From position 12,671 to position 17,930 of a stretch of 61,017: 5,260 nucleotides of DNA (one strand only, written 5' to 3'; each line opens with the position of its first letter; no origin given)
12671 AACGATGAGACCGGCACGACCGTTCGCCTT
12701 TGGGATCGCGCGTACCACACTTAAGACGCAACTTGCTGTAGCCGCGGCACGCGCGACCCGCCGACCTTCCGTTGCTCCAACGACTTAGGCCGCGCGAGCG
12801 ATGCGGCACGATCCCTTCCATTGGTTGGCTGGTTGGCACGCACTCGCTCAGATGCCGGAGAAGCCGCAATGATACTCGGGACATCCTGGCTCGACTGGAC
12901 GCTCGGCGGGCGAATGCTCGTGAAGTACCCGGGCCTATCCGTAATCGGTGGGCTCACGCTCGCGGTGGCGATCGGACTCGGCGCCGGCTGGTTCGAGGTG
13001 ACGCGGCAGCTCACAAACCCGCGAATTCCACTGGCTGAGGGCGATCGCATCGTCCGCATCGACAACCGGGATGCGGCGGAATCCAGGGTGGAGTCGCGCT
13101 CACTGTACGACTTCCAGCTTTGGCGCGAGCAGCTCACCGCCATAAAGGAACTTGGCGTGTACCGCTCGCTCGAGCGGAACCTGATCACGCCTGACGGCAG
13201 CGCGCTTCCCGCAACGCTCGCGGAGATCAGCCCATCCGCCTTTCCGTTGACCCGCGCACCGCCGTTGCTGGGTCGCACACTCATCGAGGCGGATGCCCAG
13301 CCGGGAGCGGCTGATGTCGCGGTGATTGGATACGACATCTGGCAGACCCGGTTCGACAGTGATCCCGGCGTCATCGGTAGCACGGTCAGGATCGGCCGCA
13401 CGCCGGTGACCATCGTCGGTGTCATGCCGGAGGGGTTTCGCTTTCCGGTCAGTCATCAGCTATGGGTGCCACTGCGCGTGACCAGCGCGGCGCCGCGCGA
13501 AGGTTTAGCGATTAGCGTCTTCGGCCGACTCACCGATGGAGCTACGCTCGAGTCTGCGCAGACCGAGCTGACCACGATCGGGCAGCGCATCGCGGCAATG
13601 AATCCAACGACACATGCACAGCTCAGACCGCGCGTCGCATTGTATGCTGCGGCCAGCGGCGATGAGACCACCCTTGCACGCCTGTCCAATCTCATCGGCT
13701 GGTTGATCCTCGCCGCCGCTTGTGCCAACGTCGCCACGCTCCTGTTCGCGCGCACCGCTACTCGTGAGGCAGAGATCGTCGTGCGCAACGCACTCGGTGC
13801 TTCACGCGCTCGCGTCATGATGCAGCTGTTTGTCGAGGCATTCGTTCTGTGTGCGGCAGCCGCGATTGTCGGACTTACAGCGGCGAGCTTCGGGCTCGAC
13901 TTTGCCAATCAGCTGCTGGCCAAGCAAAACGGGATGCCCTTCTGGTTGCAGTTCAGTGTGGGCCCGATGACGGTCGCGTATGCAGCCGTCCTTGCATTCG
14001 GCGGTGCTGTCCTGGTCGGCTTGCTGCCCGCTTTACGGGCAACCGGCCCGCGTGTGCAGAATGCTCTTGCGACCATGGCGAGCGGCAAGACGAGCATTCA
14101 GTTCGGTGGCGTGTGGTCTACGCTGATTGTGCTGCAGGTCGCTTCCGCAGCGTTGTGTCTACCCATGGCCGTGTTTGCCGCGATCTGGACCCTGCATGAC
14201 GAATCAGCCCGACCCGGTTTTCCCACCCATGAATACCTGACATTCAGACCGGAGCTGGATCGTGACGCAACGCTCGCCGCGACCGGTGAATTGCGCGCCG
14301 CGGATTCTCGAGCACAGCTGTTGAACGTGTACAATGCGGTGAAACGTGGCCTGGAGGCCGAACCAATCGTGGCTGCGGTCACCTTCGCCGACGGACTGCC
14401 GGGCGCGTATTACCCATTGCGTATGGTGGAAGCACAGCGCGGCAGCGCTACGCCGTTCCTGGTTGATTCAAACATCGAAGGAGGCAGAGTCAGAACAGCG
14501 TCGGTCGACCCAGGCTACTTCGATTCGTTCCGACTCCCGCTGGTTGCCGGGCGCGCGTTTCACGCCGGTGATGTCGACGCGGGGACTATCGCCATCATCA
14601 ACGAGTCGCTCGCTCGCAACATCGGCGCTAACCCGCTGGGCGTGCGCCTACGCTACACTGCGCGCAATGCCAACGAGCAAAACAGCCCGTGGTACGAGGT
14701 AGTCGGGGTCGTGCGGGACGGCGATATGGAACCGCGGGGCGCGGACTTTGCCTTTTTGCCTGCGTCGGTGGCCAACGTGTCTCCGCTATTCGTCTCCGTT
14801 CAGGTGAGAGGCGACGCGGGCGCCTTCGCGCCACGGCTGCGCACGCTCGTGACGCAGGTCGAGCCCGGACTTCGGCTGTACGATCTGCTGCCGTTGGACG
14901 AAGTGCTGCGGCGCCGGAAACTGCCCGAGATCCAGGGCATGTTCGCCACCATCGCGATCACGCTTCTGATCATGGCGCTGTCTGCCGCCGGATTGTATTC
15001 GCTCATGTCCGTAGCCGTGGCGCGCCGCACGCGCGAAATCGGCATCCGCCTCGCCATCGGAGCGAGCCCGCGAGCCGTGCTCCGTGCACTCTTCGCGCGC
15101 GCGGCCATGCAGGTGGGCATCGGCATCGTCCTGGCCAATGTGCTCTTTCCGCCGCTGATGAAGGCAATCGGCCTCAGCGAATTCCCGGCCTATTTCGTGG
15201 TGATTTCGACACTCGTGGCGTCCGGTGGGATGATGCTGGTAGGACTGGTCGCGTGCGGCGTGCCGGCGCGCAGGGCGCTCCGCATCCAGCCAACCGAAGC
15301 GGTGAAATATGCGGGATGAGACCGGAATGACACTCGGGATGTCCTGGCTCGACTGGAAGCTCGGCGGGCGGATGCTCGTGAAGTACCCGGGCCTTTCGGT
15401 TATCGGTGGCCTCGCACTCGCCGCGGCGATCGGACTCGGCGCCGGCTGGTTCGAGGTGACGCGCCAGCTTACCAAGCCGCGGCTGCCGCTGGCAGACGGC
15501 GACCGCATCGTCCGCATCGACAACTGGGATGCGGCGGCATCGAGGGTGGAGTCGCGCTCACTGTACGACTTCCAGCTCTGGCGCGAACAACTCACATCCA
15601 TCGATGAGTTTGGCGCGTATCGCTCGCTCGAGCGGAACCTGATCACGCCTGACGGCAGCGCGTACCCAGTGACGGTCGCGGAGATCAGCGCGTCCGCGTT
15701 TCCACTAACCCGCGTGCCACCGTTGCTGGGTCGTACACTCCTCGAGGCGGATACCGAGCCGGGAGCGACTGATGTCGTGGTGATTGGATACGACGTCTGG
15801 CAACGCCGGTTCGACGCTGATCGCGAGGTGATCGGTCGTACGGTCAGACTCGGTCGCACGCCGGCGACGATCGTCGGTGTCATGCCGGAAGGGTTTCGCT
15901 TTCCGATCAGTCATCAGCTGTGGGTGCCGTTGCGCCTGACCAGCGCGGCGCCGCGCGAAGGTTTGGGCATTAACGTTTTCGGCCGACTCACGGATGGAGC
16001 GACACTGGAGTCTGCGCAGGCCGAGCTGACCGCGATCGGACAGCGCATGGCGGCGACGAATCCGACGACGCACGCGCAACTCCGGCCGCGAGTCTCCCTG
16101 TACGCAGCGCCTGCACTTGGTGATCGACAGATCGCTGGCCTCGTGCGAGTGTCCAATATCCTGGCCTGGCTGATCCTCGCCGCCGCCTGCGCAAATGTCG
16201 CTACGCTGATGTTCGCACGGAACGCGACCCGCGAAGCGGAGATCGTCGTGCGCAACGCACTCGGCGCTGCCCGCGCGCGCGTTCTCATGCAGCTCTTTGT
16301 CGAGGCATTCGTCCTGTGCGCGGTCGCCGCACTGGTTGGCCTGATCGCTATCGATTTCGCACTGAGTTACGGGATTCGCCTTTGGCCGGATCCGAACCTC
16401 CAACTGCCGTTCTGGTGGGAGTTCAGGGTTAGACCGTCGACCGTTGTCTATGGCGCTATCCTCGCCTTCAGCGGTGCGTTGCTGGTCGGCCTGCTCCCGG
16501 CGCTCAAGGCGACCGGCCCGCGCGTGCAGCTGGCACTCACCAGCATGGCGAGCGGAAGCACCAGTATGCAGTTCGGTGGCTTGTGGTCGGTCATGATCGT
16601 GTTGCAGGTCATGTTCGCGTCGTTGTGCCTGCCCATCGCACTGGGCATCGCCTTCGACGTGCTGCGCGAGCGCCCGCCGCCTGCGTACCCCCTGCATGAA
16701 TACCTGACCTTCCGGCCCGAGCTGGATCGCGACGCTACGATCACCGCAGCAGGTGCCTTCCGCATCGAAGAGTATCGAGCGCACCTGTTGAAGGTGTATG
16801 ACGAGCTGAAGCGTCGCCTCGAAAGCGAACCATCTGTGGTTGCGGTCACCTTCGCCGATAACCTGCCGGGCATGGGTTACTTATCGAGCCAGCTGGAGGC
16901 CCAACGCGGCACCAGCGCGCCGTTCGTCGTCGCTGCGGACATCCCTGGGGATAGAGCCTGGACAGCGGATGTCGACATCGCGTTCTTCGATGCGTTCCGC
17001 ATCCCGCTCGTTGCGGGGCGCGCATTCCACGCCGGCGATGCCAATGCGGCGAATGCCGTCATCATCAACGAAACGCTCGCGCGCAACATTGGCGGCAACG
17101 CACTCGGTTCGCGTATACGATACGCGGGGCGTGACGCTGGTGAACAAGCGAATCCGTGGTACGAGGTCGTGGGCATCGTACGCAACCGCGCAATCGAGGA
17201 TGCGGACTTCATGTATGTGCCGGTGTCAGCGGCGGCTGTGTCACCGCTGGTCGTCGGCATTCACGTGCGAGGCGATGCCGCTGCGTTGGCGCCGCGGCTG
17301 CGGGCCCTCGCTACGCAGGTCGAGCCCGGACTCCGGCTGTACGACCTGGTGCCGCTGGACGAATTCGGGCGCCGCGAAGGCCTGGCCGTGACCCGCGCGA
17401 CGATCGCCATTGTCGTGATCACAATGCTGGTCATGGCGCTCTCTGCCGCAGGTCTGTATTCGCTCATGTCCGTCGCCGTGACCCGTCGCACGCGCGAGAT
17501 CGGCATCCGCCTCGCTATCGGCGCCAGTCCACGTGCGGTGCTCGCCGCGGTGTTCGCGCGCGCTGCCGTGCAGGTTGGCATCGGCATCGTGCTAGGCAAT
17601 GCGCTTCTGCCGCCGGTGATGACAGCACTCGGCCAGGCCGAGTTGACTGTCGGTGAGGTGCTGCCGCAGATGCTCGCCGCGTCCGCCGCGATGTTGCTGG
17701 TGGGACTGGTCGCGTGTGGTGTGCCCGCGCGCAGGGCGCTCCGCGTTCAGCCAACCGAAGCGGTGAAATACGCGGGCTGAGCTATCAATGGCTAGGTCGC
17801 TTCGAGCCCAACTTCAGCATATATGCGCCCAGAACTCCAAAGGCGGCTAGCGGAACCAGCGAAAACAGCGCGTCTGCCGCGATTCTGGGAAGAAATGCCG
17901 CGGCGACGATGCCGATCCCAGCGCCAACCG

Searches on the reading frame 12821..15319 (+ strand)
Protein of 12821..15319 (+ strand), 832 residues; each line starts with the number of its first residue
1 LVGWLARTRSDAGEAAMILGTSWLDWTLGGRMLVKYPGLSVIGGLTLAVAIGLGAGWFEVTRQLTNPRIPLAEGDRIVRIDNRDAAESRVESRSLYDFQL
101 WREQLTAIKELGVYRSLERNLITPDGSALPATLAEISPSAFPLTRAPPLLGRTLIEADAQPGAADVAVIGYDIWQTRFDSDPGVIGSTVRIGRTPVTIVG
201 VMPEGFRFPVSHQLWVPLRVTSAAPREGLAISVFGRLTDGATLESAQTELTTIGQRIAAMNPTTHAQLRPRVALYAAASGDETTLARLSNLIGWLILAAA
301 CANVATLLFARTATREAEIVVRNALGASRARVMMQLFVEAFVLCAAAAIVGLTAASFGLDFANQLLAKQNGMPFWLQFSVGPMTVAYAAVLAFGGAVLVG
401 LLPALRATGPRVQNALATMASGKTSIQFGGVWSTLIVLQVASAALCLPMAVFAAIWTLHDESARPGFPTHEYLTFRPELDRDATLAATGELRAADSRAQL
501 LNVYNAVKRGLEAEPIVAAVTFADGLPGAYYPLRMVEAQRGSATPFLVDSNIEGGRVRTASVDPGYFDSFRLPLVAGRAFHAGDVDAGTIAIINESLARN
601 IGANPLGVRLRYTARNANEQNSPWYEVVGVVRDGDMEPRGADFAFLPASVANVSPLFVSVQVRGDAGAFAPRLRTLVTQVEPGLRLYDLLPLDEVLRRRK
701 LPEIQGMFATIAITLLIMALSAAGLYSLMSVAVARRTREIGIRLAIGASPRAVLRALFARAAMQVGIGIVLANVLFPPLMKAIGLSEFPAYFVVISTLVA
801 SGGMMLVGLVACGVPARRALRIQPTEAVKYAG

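Call 59: search_protein_families(library=pfam, proteins=[window:12821-15319:+], max_evalue=0.00001)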
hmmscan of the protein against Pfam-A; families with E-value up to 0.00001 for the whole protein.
window:12821-15319:+ (832 aa): 2 families
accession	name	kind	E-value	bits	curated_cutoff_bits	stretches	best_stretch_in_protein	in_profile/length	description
PF12704.14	MacB_PCD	-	4.1e-31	109.3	27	2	54-252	22-206/207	MacB-like periplasmic core domain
PF02687.27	FtsX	-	1.1e-24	87.3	25.5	2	712-824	2-120/120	FtsX-like permease C-terminal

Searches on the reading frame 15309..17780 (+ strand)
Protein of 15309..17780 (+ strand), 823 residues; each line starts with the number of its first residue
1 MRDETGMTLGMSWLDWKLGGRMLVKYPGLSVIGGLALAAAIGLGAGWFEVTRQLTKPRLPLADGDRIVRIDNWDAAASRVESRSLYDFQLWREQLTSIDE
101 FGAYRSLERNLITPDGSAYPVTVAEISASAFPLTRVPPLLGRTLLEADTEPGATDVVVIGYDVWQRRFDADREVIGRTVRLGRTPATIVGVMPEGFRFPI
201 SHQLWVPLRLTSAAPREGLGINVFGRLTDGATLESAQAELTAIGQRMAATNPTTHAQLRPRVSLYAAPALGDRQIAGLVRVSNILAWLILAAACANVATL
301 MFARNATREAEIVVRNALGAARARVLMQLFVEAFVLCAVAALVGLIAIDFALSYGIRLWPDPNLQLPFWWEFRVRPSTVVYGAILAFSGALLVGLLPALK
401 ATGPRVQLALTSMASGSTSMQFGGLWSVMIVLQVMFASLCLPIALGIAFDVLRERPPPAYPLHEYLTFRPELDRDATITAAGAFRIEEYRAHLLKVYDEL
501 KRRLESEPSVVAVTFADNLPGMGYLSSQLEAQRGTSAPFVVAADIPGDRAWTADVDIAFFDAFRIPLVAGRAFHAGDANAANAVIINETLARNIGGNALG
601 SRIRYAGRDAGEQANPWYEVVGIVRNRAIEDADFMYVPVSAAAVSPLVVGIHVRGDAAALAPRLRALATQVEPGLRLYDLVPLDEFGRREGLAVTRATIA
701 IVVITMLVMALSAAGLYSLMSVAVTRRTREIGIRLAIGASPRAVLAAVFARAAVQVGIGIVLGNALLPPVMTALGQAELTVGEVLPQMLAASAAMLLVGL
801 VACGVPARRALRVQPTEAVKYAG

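Call 59: search_protein_families(library=pfam, proteins=[window:15309-17780:+], max_evalue=0.00001)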
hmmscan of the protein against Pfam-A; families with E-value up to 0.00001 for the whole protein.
window:15309-17780:+ (823 aa): 2 families
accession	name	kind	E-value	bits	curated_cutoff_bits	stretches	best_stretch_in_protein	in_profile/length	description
PF12704.14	MacB_PCD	-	2.8e-31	109.9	27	2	32-242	10-206/207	MacB-like periplasmic core domain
PF02687.27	FtsX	-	6.7e-16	58.9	25.5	2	703-815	2-120/120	FtsX-like permease C-terminal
